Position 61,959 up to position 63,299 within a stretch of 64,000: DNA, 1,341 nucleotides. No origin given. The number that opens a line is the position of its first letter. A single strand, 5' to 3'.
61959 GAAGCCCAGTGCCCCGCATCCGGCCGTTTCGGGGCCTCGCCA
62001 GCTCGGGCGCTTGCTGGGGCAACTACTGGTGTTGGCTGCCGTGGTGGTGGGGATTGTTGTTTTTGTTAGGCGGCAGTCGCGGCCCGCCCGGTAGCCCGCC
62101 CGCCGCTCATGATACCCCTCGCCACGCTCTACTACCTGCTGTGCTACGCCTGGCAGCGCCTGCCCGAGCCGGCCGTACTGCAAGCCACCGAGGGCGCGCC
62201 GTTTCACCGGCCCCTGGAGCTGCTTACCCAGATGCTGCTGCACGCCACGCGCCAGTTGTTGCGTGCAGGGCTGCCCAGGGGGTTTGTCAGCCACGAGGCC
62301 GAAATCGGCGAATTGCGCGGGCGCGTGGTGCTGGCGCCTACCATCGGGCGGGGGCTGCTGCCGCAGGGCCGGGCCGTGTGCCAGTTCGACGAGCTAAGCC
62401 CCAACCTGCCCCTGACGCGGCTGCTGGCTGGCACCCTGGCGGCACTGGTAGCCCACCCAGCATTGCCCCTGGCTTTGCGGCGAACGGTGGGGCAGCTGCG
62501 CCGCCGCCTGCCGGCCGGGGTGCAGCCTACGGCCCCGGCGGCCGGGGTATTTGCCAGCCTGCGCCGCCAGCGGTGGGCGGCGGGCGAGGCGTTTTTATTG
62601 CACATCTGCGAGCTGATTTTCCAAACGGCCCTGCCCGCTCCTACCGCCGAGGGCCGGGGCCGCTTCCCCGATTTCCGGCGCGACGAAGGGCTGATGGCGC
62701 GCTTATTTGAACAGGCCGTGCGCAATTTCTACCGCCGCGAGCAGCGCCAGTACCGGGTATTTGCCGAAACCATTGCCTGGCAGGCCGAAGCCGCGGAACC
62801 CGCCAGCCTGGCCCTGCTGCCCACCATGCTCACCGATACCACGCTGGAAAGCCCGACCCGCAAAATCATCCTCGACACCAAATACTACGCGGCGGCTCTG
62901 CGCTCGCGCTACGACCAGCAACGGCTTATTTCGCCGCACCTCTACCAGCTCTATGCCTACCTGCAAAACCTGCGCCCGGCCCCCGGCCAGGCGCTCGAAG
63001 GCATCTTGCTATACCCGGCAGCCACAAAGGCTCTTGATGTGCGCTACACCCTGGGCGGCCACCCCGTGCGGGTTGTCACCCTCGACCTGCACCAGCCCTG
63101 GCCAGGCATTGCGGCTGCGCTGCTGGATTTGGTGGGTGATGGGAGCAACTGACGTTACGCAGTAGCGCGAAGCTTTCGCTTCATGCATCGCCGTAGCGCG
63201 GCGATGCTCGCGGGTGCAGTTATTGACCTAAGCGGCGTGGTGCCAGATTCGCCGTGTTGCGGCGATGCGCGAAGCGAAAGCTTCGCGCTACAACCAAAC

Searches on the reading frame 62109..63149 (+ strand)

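Call 23: search_protein_families(library=pfam, proteins=[window:62109-63149:+], max_evalue=0.00001)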
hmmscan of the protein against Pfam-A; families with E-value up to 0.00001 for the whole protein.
window:62109-63149:+ (347 aa): 1 family
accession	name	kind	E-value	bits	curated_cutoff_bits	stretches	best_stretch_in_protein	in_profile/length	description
PF10117.15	McrBC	-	2e-19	70.1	23.9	1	34-303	60-318/318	McrBC 5-methylcytosine restriction system component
